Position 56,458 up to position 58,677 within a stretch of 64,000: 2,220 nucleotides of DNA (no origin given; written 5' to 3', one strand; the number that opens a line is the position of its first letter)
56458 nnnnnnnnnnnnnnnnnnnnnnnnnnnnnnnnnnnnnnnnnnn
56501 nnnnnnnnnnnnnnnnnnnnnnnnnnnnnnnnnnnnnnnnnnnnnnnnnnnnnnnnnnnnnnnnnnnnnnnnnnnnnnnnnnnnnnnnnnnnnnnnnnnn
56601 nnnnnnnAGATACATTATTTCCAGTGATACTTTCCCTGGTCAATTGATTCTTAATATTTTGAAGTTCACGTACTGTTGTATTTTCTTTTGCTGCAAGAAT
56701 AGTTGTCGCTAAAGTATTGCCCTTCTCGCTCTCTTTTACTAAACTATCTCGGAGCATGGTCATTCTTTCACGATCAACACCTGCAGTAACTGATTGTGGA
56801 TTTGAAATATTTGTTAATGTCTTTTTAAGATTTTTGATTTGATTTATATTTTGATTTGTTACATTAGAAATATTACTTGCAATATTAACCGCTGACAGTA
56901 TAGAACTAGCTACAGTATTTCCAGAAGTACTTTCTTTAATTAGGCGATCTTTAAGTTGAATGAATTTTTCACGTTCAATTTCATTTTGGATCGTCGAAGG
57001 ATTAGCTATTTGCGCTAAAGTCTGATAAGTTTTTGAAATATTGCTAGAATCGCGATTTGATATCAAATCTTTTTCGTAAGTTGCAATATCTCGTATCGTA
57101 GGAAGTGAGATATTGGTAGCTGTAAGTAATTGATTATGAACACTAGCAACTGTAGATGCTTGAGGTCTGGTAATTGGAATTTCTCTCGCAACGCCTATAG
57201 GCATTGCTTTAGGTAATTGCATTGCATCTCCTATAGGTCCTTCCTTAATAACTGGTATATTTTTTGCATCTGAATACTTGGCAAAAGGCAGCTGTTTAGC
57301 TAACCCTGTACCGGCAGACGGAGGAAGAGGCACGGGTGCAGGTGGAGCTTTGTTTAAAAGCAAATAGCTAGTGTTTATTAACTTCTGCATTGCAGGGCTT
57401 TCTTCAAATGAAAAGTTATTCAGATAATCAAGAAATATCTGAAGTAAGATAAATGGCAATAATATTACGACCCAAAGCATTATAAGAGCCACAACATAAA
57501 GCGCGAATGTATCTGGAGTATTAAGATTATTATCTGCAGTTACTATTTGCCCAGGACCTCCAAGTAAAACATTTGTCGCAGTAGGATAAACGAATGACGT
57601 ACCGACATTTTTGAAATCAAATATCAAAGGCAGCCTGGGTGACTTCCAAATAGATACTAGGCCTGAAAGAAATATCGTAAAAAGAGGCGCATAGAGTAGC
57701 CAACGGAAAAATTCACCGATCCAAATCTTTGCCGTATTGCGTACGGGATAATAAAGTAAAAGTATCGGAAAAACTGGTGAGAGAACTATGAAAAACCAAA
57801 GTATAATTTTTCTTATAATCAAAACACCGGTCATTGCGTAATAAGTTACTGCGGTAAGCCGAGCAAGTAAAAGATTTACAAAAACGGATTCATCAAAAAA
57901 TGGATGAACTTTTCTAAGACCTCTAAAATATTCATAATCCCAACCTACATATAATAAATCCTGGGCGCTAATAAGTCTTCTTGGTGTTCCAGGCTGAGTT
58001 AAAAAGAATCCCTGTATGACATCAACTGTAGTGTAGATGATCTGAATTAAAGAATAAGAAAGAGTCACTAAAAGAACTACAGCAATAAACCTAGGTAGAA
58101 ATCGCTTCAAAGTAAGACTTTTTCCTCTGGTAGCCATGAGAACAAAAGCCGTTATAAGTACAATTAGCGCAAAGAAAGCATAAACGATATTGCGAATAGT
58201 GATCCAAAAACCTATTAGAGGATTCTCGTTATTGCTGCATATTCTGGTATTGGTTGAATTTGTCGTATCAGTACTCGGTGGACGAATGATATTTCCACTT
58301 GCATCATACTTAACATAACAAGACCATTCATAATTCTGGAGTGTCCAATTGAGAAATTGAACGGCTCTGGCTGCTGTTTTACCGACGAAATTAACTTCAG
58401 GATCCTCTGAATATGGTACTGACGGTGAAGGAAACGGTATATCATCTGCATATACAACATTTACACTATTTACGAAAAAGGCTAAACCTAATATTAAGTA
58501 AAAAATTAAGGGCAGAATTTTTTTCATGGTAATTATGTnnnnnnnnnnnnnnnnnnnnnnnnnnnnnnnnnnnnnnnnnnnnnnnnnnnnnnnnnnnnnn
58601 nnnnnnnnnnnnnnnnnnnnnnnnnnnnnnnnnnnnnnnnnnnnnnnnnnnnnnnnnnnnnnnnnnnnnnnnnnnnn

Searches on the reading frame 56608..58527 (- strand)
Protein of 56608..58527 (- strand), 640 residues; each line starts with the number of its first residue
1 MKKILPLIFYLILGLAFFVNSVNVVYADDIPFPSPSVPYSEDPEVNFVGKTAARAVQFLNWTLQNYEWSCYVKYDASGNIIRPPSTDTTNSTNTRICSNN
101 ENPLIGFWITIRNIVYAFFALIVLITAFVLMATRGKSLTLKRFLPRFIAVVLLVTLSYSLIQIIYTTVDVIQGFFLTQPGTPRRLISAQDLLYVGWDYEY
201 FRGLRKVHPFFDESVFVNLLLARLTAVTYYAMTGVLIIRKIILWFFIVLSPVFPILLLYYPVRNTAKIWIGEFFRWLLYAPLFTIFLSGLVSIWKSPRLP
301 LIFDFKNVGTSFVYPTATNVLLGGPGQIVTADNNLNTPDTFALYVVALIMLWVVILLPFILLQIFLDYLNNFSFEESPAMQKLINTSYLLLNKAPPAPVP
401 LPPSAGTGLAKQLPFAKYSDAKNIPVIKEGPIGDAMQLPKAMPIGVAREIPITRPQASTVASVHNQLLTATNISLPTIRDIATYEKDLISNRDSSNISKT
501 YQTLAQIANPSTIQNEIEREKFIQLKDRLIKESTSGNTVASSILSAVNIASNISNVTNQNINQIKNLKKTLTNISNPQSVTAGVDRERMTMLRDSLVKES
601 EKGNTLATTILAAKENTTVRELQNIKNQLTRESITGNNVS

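Call 37: find_homologous_proteins(query=window:56608-58527:-, max_evalue=0.00001)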
Query window:56608-58527:- (640 aa): 546 proteins with E <= 0.00001 among 8000 candidates; the best 120 are listed.
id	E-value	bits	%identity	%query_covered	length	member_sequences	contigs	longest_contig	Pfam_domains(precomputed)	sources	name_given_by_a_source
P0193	3.5e-179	615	45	100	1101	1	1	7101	-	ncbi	-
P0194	5.8e-176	605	47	100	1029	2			-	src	-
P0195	1.4e-163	564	46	94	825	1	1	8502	-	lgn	-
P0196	1.5e-160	554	43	98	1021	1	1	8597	-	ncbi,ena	-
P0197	1.4e-159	551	46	92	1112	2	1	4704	-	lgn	-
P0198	1.7e-159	550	42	100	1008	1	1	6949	-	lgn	-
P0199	4.9e-158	546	48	93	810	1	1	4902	-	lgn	-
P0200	1.1e-157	544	44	100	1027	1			-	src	-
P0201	8.9e-156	538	44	100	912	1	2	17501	-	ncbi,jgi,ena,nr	ncbi:MAG TPA: hypothetical protein VNW29_07620 [Candidatus Sulfotelmatobacter sp.]|jgi:hypothetical 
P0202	1.0e-155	538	43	99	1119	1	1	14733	-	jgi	jgi:hypothetical protein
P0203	1.1e-154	535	46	94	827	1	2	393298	-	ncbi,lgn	-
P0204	1.5e-154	534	42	95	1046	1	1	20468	-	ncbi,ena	-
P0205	4.4e-154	533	42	97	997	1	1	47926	-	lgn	-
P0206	1.3e-152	528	46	92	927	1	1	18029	-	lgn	-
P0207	1.9e-152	527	45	96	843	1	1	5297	-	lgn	-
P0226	3.2e-148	513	44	100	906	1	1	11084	PF04610.20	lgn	-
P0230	1.3e-147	511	44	94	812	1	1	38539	PF04610.20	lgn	-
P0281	2.0e-141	491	41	100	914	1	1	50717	PF04610.20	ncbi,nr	ncbi:MAG: type IV secretion system protein [bacterium]|nr:type IV secretion system protein [bacteriu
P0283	3.2e-141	490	45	93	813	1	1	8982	PF04610.20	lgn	-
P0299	4.7e-140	486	43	100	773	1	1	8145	PF04610.20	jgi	-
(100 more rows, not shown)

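Call 51: search_protein_families(library=pfam, alignment_id=A4, max_evalue=0.01)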
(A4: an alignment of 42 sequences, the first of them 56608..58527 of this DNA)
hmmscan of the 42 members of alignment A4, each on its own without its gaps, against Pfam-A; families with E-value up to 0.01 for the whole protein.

A. member 1, window:56608-58527:- (640 aa): 0 families

B. families by the number of members that match (of 42 scanned): 7 families
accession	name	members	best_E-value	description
PF04610.19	TrbL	18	8.3e-07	TrbL/VirB6 plasmid conjugal transfer protein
PF06907.19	LXN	1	0.0033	Latexin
PF12501.13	DUF3708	1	0.0039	Phosphate ATP-binding cassette transporter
PF09209.16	CecR_C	1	0.0066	HTH-type transcriptional dual regulator CecR, C-terminal domain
PF12732.12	YtxH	1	0.0074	YtxH-like protein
PF04383.19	KilA-N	1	0.0085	KilA-N domain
PF08470.16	NTNH_C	1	0.0094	Nontoxic nonhaemagglutinin C-terminal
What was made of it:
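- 54502..58527 (-): Conserved upstream neighbour: a 1341-aa polytopic membrane protein of the TrbL/VirB6-like family with a duplicated C-terminal helical-repeat module. The association with clp is inferred from conserved adjacency only. PF04610 TrbL hits 18 of 42 homologues (call 51).
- Tried and rejected: Its family assignment rests on its homologues (calls 37, 51).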
